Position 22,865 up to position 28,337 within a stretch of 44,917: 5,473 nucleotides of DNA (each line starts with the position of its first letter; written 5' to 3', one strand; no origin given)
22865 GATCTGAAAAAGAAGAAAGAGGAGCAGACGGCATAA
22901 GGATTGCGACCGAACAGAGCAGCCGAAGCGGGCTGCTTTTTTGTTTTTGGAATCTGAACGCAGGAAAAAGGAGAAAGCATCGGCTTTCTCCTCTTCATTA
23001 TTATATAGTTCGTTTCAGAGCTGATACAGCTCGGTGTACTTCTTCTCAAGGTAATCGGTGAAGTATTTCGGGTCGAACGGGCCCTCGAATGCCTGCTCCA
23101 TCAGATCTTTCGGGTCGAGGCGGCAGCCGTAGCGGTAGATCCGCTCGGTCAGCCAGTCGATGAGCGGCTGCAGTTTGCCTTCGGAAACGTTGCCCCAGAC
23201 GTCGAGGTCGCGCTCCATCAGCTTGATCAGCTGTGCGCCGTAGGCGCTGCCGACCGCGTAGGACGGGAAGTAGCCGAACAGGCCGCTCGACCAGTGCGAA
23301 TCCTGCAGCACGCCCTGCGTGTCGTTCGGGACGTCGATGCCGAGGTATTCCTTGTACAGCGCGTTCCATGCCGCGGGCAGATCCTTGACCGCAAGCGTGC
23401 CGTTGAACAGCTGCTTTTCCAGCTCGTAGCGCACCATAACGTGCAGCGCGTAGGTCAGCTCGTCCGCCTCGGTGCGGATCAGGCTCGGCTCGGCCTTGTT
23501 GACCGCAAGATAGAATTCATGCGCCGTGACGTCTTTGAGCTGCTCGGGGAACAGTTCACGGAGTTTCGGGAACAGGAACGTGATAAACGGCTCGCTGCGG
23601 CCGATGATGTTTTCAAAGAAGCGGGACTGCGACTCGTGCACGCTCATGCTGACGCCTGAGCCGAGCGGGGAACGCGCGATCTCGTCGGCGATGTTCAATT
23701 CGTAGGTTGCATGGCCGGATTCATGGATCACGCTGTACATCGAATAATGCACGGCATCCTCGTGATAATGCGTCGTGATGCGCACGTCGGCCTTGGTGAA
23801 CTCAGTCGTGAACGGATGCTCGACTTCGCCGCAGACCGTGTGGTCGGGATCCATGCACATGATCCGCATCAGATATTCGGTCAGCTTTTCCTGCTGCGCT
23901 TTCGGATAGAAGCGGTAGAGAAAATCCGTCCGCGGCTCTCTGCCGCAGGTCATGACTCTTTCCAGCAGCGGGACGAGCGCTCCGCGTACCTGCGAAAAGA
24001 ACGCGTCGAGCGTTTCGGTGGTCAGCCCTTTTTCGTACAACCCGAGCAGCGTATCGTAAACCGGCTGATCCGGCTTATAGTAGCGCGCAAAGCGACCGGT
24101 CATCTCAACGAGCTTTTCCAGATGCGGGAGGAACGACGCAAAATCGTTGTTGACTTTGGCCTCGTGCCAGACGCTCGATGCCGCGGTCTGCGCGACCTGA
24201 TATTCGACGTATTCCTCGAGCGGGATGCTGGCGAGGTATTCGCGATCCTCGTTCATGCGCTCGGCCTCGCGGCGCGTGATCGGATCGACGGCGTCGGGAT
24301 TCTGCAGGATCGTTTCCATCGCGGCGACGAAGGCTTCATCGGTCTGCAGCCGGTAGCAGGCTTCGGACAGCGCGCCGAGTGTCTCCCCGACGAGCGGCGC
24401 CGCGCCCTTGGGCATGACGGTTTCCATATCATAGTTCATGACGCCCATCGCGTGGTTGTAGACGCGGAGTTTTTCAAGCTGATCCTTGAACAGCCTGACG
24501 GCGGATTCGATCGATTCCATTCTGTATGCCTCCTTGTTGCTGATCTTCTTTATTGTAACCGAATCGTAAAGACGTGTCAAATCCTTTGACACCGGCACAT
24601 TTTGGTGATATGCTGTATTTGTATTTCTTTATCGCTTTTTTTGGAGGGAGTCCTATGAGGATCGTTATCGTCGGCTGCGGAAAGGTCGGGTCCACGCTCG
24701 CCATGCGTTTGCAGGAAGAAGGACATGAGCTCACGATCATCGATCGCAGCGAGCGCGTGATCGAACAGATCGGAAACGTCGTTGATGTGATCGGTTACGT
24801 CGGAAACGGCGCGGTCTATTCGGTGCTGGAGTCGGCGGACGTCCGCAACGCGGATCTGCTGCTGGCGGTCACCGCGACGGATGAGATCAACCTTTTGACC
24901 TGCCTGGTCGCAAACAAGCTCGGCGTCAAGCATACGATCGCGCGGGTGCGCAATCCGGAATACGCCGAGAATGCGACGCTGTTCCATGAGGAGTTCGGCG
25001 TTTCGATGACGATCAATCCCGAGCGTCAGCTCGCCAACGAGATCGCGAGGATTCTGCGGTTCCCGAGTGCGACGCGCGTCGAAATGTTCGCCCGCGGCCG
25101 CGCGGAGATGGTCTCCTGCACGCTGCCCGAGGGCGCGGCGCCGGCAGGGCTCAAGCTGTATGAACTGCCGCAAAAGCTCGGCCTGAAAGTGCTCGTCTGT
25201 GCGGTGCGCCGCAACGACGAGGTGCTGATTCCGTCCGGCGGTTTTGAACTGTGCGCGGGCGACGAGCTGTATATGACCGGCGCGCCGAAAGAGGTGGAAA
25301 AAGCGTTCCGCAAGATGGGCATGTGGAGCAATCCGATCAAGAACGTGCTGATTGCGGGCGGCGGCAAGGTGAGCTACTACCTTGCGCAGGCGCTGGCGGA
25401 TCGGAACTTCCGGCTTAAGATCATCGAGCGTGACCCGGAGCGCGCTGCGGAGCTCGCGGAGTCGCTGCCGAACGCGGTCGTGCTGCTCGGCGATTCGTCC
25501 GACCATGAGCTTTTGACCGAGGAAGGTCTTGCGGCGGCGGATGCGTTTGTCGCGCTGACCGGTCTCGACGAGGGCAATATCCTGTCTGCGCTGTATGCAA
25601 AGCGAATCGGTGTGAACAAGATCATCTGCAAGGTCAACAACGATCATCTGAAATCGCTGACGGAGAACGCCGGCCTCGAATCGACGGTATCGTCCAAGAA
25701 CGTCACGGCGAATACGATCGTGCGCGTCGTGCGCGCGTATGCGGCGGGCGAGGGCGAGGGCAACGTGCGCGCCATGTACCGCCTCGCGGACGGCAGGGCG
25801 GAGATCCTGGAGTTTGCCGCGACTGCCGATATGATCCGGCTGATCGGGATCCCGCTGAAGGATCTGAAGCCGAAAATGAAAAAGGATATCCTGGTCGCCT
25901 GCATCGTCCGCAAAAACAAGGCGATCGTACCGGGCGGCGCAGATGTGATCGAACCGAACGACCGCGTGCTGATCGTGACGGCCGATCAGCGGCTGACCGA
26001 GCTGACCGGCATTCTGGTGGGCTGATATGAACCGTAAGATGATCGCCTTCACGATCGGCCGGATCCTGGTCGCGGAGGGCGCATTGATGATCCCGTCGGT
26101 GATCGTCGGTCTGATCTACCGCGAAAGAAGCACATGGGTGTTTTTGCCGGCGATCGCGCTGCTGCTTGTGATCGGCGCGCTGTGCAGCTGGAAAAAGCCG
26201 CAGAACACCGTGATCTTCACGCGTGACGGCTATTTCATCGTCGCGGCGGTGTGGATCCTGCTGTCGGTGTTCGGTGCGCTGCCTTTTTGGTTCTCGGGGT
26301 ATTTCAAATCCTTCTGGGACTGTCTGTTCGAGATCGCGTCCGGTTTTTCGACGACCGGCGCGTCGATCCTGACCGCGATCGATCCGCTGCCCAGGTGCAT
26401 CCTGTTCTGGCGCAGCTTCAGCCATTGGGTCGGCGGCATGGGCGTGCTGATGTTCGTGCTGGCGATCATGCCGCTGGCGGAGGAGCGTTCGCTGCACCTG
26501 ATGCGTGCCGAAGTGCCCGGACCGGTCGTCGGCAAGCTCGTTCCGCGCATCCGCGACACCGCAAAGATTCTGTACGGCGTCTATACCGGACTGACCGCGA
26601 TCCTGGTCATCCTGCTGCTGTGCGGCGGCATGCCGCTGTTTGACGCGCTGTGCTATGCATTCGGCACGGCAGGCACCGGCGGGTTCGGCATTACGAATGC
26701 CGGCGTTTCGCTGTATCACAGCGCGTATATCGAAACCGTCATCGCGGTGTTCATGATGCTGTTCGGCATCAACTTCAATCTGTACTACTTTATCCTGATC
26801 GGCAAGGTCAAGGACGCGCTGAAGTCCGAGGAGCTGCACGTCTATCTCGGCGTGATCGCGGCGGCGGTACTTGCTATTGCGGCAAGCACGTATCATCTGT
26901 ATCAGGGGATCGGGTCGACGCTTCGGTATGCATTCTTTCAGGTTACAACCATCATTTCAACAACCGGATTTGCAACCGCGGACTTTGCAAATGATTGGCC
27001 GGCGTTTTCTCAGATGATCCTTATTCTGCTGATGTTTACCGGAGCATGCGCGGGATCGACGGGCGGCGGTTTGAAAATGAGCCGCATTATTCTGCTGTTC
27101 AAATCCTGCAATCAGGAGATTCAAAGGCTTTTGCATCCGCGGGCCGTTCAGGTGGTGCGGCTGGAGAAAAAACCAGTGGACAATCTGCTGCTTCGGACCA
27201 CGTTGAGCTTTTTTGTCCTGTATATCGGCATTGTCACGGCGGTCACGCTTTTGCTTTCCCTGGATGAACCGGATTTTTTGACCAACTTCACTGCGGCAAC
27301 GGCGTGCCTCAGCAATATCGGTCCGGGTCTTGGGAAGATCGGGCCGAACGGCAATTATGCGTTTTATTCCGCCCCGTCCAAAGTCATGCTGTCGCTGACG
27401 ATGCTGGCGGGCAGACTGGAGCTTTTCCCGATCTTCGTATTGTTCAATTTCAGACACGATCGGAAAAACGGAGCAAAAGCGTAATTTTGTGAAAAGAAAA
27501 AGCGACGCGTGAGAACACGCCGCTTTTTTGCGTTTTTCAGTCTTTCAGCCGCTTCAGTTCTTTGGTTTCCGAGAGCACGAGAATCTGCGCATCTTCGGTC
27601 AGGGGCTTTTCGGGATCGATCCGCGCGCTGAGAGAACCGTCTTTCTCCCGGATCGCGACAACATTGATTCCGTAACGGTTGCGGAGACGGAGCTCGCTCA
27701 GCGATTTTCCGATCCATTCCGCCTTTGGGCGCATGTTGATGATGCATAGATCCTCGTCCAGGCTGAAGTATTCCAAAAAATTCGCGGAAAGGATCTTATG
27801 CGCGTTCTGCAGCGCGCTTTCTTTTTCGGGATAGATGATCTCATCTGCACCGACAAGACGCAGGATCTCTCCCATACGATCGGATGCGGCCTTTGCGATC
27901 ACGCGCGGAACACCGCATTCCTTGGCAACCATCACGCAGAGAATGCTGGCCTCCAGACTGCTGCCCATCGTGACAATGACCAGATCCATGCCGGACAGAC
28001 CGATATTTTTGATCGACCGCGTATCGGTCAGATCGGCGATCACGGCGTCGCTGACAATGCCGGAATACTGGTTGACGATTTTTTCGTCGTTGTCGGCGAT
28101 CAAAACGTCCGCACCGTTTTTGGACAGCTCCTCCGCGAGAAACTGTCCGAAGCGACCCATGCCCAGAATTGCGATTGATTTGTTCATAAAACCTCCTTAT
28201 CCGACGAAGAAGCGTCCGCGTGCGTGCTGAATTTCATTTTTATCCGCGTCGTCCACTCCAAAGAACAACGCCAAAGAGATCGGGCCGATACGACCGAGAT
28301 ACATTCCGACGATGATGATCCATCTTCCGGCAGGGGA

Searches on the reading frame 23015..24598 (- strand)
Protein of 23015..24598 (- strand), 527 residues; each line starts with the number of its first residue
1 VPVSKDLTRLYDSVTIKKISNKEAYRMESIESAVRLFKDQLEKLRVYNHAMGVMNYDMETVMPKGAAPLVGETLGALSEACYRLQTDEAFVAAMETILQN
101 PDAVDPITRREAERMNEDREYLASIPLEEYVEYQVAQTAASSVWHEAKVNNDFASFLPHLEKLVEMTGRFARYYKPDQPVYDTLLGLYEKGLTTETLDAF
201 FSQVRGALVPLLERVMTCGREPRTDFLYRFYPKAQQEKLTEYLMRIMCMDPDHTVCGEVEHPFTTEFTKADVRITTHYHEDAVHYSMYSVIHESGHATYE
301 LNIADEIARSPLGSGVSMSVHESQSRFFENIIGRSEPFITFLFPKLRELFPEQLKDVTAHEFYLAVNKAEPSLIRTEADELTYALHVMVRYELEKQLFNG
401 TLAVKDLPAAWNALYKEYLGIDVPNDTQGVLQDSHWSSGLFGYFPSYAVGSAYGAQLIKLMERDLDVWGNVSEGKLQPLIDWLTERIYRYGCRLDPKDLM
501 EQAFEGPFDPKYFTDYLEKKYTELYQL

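Call 21: search_protein_families(library=pfam, proteins=[window:23015-24598:-], max_evalue=0.0001)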
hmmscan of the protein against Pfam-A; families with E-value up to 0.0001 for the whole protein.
window:23015-24598:- (527 aa): 1 family
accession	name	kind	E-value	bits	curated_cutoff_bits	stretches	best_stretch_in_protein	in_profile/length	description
PF02074.21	Peptidase_M32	-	1.1e-163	545.9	25.1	1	37-521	2-489/489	Carboxypeptidase Taq (M32) metallopeptidase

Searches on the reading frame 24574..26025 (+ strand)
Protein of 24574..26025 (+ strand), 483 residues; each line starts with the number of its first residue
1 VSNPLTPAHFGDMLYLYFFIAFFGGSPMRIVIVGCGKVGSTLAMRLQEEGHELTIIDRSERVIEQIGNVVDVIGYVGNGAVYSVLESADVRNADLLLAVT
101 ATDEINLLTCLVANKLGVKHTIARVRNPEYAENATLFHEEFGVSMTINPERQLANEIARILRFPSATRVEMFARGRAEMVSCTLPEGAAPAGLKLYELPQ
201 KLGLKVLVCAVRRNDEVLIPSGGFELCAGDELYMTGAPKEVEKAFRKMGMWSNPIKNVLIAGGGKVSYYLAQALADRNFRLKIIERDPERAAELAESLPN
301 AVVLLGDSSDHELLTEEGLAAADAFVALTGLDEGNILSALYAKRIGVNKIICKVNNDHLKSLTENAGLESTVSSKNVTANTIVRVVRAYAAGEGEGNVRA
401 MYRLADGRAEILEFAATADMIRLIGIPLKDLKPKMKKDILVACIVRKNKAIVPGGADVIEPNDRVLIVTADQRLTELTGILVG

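Call 21: search_protein_families(library=pfam, proteins=[window:24574-26025:+], max_evalue=0.0001)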
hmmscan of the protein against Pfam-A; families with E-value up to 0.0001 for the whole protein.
window:24574-26025:+ (483 aa): 14 families
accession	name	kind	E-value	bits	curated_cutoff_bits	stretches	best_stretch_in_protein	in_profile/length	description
PF02254.24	TrkA_N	-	1.1e-45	155.1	23.8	2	30-149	1-116/116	TrkA-N domain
PF02080.26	TrkA_C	-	2.2e-20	72.7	27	2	182-249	4-71/71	TrkA-C domain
PF01488.26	Shikimate_DH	-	2.2e-09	38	24.3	0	256-301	13-59/138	Shikimate / quinate 5-dehydrogenase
PF13241.12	NAD_binding_7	-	7.8e-09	36.5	22.1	0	28-108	8-77/104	Putative NAD(P)-binding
PF03807.23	F420_oxidored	-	2.3e-08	34.9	21.6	0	29-65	1-39/94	NADP oxidoreductase coenzyme F420-dependent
PF03435.24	Sacchrp_dh_NADP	-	7.1e-08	33.3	25.1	0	30-66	1-39/129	Saccharopine dehydrogenase NADP binding domain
PF02558.23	ApbA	-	9.8e-08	32.2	22.2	1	30-74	1-47/150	Ketopantoate reductase PanE/ApbA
PF00070.33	Pyr_redox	-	1.2e-06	29.4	22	0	29-65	1-41/82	Pyridine nucleotide-disulphide oxidoreductase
PF01210.29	NAD_Gly3P_dh_N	-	2.6e-06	27.9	23.1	0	30-69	2-41/158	NAD-dependent glycerol-3-phosphate dehydrogenase N-terminus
PF13478.12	XdhC_C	-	3e-06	28.2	29.7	0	258-315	1-60/125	XdhC Rossmann domain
PF13450.12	NAD_binding_8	-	1.2e-05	26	21.9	0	32-62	1-31/68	NAD(P)-binding Rossmann-like domain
PF13460.12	NAD_binding_10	-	1.7e-05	25.2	27.2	0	264-330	4-69/184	NAD(P)H-binding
PF03721.20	UDPG_MGDP_dh_N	-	2.5e-05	24.4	27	0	28-66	1-39/187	UDP-glucose/GDP-mannose dehydrogenase family, NAD binding domain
PF07992.20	Pyr_redox_2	-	4e-05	23.6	26.1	0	27-65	142-180/291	Pyridine nucleotide-disulphide oxidoreductase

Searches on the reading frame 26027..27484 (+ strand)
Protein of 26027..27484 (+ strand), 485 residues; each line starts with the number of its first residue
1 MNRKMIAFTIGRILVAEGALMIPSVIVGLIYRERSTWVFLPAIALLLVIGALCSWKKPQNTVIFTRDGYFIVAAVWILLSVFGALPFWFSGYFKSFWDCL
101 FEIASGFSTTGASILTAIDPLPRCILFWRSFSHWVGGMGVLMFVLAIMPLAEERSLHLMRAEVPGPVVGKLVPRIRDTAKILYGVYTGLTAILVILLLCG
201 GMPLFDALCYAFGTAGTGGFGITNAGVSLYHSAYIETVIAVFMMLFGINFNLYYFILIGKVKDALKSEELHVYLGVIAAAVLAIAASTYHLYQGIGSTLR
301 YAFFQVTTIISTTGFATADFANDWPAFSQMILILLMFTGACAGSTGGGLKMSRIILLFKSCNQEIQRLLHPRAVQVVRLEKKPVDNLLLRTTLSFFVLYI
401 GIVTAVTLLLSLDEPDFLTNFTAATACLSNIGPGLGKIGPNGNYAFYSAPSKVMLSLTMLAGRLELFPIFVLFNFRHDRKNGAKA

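Call 21: search_protein_families(library=pfam, proteins=[window:26027-27484:+], max_evalue=0.0001)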
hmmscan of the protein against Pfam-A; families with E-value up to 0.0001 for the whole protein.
window:26027-27484:+ (485 aa): 1 family
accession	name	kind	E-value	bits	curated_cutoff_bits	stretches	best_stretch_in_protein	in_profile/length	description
PF02386.22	TrkH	-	9.9e-58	196.3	27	1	39-477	5-494/502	Cation transport protein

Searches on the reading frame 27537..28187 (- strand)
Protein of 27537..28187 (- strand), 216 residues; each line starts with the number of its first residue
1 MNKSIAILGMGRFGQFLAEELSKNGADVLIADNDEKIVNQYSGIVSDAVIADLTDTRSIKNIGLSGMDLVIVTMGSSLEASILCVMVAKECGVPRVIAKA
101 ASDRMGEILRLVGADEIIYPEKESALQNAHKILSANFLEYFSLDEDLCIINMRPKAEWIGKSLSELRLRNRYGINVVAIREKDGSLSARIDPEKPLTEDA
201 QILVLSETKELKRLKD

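Call 24: search_protein_families(library=pfam, proteins=[window:27537-28187:-], max_evalue=0.0001)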
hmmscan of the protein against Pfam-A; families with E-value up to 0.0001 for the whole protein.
window:27537-28187:- (216 aa): 2 families
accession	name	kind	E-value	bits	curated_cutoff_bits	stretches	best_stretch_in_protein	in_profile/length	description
PF02254.24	TrkA_N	-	1.5e-26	93.4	23.8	1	5-120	1-116/116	TrkA-N domain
PF02080.26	TrkA_C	-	8.8e-09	35.6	27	1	153-215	7-67/71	TrkA-C domain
